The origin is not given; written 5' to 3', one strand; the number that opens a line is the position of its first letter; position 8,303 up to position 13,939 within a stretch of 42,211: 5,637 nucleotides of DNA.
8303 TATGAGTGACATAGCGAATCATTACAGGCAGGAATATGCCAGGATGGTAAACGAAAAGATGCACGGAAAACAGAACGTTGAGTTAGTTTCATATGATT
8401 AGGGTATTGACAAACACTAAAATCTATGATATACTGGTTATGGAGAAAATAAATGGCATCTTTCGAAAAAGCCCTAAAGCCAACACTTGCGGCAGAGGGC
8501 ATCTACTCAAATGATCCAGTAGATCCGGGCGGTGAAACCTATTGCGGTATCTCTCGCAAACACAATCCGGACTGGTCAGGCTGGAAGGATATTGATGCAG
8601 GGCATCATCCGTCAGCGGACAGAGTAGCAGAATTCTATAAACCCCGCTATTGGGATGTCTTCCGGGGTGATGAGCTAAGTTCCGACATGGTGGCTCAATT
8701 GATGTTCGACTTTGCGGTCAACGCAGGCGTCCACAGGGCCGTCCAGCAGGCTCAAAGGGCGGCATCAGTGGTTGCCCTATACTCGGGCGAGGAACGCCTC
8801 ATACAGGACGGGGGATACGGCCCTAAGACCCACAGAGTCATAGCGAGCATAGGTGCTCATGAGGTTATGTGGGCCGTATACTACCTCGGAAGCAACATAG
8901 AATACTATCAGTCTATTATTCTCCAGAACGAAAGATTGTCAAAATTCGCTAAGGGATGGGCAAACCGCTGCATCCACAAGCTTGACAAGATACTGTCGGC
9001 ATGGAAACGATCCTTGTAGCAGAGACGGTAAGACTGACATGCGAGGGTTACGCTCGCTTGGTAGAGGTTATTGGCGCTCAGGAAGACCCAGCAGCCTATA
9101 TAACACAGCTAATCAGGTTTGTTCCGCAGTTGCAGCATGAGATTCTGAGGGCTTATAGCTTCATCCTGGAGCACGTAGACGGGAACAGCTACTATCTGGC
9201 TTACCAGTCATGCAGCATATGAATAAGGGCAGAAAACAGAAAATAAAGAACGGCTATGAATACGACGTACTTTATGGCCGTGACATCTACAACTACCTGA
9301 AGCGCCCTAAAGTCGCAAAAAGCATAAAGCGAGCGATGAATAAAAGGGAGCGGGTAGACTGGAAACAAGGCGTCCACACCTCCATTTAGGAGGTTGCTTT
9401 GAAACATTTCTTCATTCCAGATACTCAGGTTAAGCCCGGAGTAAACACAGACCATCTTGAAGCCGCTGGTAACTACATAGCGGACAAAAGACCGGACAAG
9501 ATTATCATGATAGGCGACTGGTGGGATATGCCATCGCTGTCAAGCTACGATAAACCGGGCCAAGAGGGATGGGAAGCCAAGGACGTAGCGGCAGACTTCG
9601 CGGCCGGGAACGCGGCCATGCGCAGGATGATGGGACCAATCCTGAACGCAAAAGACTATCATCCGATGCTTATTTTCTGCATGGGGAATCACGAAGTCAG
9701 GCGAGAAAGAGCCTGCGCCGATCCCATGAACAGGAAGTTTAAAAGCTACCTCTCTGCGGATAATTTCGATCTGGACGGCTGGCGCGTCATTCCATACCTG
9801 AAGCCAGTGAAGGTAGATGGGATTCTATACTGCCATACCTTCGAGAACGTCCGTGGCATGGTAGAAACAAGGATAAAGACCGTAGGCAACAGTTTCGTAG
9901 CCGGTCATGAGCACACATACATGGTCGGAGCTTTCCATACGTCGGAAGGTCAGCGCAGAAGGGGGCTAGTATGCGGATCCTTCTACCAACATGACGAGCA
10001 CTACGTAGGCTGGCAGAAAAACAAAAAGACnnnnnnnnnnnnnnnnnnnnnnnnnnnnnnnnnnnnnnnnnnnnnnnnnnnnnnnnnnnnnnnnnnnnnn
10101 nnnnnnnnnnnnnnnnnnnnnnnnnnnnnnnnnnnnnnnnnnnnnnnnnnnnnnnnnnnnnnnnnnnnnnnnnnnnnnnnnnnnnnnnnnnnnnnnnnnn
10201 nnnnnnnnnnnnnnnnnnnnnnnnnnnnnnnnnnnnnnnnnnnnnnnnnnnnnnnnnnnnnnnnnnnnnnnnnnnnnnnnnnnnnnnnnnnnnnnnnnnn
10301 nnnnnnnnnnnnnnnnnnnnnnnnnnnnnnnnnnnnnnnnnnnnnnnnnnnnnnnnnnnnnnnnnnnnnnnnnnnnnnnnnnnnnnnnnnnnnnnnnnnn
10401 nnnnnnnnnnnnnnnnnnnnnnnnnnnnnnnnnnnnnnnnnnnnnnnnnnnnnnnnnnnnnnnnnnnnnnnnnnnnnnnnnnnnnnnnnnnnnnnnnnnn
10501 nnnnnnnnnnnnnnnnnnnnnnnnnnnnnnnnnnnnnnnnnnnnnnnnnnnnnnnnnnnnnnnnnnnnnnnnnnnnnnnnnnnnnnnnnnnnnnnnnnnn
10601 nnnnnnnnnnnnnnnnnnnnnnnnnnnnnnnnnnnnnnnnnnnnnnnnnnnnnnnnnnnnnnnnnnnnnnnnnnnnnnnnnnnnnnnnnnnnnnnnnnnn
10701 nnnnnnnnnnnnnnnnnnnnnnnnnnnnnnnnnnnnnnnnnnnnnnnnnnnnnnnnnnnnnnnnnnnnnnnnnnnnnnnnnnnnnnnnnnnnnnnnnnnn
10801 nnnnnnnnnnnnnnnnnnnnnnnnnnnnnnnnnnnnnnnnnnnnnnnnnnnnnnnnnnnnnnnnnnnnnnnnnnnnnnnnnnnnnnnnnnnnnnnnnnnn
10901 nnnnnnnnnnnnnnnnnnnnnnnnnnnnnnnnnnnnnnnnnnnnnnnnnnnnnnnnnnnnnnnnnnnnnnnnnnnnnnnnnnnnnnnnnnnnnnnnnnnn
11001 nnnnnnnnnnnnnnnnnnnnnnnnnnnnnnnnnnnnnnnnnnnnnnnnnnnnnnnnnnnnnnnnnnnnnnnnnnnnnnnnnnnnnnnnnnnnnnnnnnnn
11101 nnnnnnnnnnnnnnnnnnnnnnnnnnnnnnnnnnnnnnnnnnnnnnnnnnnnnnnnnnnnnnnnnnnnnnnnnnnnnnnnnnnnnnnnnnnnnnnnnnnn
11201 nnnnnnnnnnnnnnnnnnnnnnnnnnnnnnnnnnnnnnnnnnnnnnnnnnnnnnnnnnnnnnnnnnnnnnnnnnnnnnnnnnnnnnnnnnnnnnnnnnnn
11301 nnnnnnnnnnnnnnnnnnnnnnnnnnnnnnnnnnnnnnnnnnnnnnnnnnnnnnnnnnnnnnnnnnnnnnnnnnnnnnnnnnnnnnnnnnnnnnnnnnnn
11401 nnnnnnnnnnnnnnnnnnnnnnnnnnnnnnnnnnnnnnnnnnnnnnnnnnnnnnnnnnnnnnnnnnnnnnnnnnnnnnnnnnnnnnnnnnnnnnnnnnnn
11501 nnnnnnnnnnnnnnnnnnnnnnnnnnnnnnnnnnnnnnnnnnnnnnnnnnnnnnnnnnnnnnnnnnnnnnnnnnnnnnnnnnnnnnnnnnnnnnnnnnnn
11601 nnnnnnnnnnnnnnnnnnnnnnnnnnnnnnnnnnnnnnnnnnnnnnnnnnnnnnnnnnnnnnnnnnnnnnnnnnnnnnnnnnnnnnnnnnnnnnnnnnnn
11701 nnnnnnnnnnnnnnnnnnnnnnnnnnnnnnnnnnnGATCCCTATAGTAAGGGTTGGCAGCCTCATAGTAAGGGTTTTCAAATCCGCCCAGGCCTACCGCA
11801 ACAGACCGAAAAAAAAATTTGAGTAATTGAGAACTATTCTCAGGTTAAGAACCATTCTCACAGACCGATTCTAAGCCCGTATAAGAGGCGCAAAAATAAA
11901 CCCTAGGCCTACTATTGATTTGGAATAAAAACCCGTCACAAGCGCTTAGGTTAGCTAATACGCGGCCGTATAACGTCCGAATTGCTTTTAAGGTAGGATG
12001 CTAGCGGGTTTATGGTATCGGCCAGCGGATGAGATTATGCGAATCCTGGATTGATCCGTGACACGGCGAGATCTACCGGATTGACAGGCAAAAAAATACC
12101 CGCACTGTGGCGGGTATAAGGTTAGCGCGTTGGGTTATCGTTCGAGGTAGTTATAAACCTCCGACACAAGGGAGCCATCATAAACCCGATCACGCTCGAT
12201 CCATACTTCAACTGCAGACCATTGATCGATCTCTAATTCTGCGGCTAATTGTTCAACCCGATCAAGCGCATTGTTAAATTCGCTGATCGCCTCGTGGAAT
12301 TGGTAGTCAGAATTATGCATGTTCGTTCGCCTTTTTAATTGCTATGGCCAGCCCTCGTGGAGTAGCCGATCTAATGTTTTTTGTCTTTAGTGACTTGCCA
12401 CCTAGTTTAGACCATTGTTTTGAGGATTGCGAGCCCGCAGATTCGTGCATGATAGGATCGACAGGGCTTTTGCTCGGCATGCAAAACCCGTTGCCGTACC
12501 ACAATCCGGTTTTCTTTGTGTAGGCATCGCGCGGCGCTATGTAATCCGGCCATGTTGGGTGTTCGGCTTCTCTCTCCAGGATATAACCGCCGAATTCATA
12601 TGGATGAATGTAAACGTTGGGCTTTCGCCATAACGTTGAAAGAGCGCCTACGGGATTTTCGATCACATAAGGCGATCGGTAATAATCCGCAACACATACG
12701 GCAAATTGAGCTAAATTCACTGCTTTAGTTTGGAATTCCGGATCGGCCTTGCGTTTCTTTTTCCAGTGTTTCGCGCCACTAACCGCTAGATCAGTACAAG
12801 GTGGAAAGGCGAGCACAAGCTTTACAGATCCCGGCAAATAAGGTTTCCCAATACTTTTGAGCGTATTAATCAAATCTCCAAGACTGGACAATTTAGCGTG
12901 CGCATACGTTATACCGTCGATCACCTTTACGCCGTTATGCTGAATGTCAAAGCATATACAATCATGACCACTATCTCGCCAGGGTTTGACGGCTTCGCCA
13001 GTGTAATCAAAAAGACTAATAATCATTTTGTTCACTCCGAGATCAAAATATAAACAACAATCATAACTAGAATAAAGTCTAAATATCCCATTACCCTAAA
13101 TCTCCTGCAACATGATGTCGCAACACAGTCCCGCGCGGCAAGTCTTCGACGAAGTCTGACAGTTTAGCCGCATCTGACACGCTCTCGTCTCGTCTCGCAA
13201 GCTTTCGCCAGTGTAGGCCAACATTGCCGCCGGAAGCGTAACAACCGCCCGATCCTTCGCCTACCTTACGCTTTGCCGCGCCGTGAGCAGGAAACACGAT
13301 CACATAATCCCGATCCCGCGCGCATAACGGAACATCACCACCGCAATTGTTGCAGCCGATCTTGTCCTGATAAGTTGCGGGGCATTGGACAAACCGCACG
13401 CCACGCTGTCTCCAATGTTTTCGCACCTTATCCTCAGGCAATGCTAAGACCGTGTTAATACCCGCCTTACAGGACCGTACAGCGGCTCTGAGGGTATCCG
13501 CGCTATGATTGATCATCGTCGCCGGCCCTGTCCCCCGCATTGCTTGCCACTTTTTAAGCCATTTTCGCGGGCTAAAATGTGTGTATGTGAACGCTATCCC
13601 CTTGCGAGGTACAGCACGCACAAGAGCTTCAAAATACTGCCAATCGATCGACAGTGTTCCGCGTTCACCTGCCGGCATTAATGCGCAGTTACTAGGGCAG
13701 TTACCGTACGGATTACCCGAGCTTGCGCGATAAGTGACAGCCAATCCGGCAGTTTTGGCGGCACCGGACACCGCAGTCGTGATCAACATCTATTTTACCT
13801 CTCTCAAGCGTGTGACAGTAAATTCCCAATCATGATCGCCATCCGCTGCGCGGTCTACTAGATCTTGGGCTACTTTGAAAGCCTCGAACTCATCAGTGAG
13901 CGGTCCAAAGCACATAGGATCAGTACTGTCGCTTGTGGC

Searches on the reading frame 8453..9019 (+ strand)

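Call 68: search_protein_families(library=pfam, proteins=[window:8453-9019:+], max_evalue=0.001)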
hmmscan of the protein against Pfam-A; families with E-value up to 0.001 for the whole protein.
window:8453-9019:+ (188 aa): 2 families
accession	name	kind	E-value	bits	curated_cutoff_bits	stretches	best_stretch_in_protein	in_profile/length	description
PF05838.17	Glyco_hydro_108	-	7.7e-22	78.1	21.2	1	10-92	3-85/85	Glycosyl hydrolase 108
PF09374.15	PG_binding_3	-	5.1e-05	23.8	24.6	1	114-172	15-74/76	Predicted Peptidoglycan domain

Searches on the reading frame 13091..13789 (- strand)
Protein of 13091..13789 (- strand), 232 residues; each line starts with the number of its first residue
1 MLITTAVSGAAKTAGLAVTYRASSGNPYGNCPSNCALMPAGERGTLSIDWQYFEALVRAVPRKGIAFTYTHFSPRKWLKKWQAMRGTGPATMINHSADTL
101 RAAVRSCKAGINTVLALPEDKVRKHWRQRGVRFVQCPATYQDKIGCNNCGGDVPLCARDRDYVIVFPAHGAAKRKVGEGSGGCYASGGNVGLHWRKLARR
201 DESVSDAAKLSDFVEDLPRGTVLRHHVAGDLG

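Call 68: search_protein_families(library=pfam, proteins=[window:13091-13789:-], max_evalue=0.001)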
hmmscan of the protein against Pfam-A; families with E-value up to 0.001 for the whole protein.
window:13091-13789:- (232 aa): 1 family
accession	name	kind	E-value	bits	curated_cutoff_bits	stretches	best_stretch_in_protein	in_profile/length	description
PF23872.1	DUF7227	-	7.9e-36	124.2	27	2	47-177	91-218/223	Domain of unknown function (DUF7227)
